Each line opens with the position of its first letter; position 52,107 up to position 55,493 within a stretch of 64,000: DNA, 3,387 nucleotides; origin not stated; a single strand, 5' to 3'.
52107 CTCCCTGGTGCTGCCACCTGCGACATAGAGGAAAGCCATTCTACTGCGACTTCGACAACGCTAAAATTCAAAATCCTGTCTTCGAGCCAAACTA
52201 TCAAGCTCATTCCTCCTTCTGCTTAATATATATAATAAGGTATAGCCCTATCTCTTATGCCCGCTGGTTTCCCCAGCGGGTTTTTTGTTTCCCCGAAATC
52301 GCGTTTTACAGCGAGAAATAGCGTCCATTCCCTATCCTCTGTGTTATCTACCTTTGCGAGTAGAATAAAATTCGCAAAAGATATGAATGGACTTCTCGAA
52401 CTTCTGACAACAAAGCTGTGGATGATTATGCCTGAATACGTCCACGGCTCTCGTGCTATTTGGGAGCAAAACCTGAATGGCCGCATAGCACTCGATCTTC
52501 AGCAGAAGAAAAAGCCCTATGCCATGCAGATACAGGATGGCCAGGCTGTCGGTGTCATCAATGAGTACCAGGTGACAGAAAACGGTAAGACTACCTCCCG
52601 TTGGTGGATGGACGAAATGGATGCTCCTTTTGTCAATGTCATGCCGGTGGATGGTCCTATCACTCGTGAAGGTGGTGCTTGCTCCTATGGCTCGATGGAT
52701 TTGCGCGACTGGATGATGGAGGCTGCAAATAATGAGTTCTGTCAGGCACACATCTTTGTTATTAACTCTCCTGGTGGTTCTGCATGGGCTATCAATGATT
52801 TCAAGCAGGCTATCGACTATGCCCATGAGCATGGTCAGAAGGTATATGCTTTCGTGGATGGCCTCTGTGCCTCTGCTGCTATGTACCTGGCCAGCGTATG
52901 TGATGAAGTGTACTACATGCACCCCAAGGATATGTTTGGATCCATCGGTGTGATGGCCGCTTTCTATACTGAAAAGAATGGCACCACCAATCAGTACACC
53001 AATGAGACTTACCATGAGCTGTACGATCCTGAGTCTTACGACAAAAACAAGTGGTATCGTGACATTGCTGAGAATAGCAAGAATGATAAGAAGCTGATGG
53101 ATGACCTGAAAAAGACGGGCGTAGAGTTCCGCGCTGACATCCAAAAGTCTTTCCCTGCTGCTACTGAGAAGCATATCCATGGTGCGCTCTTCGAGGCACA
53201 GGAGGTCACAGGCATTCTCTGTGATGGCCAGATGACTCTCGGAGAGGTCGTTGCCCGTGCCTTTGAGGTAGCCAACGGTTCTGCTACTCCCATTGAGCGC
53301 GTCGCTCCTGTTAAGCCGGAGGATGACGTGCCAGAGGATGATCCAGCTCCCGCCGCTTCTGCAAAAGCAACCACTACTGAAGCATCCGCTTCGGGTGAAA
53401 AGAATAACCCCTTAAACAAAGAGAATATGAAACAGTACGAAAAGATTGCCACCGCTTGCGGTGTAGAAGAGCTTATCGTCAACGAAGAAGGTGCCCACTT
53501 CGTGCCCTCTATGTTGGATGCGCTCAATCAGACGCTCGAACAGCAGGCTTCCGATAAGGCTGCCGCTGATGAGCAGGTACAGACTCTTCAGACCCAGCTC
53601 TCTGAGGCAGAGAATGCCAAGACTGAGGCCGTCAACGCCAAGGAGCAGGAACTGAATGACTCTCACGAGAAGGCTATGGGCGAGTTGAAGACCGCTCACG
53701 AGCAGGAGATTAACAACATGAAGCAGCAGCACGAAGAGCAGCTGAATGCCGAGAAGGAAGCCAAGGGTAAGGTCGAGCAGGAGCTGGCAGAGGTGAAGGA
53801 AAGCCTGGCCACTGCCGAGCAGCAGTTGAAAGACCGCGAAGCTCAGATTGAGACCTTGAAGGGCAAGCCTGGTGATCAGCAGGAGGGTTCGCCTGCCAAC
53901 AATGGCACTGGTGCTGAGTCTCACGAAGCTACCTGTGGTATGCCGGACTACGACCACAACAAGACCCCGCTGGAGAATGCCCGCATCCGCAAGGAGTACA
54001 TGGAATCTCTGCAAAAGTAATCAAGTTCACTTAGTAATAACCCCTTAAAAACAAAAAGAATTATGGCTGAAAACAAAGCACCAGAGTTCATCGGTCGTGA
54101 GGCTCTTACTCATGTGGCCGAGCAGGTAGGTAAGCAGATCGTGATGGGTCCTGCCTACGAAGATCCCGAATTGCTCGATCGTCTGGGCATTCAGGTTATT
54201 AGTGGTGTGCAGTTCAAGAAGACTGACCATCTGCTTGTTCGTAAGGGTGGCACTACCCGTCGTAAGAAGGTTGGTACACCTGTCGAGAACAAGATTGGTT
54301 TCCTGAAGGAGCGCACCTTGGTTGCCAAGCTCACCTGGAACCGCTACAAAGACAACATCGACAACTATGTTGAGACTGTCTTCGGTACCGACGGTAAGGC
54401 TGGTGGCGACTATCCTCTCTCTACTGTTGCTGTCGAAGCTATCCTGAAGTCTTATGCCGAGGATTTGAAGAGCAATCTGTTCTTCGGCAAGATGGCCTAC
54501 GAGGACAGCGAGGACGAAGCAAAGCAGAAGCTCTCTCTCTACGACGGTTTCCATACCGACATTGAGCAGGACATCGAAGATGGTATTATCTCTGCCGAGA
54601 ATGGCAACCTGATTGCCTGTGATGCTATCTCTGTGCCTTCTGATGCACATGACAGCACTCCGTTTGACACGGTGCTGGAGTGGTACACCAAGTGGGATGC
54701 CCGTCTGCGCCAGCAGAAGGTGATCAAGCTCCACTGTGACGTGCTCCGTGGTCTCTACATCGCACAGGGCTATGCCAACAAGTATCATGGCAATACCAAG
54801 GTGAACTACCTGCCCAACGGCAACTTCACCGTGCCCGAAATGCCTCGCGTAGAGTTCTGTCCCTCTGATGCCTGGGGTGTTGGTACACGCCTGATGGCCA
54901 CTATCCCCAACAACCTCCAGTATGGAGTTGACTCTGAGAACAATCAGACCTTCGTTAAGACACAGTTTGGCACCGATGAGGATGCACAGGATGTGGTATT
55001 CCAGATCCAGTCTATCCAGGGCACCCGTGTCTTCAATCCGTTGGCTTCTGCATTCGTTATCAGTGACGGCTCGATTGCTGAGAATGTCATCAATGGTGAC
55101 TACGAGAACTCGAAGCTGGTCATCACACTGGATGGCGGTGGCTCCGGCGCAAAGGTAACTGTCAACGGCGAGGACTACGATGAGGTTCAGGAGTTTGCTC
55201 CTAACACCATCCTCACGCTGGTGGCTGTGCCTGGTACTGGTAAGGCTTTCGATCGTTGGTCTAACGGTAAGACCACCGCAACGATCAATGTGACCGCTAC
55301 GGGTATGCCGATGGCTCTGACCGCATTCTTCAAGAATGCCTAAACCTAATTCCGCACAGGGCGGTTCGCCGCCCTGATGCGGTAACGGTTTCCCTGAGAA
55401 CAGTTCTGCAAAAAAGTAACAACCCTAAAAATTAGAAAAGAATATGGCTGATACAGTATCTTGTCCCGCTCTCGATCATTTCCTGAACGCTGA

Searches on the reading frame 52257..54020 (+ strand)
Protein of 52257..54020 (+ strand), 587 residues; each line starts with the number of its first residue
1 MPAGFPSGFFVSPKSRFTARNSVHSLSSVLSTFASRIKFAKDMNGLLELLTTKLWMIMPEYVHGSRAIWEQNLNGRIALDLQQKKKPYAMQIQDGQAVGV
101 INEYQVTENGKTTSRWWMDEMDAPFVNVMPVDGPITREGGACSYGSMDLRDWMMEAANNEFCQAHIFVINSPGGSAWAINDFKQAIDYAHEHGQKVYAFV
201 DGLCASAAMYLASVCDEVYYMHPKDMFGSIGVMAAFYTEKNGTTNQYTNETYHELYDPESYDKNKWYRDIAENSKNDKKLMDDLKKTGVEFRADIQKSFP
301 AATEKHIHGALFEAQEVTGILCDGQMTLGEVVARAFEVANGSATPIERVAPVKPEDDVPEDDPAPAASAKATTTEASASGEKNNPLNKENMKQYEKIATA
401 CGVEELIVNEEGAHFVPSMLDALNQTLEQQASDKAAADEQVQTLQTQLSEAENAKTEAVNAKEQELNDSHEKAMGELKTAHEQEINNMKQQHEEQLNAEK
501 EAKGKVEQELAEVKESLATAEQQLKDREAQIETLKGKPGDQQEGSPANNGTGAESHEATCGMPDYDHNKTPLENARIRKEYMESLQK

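Call 11: search_protein_families(library=phrogs, proteins=[window:52257-54020:+], max_evalue=0.001)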
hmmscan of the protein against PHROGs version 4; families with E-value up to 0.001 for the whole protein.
window:52257-54020:+ (587 aa): 2 families
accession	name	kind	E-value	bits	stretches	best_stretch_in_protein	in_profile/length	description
phrog_53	-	head and packaging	7.2e-23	82.6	1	43-238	8-191/583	head maturation protease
phrog_94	-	head and packaging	0.00026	21.6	1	168-226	123-177/622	head maturation protease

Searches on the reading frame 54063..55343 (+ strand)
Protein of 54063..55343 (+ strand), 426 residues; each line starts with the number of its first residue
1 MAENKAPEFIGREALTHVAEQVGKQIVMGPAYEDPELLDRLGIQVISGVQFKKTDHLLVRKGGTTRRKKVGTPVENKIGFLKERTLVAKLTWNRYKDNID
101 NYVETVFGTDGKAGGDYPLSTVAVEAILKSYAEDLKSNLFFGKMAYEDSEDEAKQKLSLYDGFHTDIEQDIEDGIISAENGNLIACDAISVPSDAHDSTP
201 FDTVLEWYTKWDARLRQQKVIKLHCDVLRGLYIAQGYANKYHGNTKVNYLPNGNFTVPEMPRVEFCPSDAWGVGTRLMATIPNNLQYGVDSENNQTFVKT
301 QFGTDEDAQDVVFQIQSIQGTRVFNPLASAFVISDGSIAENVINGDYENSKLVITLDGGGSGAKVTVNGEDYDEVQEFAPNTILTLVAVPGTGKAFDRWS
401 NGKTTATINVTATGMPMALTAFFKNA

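Call 11: search_protein_families(library=phrogs, proteins=[window:54063-55343:+], max_evalue=0.001)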
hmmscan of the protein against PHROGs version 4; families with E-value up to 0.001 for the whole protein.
window:54063-55343:+ (426 aa): 0 families

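Call 35: search_protein_families(library=pfam, proteins=[window:54063-55343:+], max_evalue=0.01)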
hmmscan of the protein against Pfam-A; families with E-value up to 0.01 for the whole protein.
window:54063-55343:+ (426 aa): 1 family
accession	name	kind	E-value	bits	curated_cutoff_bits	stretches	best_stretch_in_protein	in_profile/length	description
PF18998.6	Flg_new_2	-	0.00081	19.8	23.6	1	374-424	15-70/73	Divergent InlB B-repeat domain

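Call 39: search_dna_similar(query=window:54063-55343:+, collection=phages, mode=protein, max_rows=12, max_evalue=0.001)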
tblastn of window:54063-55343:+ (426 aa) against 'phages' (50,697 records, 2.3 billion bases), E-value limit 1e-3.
No match.

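Call 92: search_protein_families(library=ncbifam, proteins=[window:54063-55343:+], max_evalue=0.01)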
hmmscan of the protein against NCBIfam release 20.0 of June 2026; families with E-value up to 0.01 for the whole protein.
window:54063-55343:+ (426 aa): 0 families
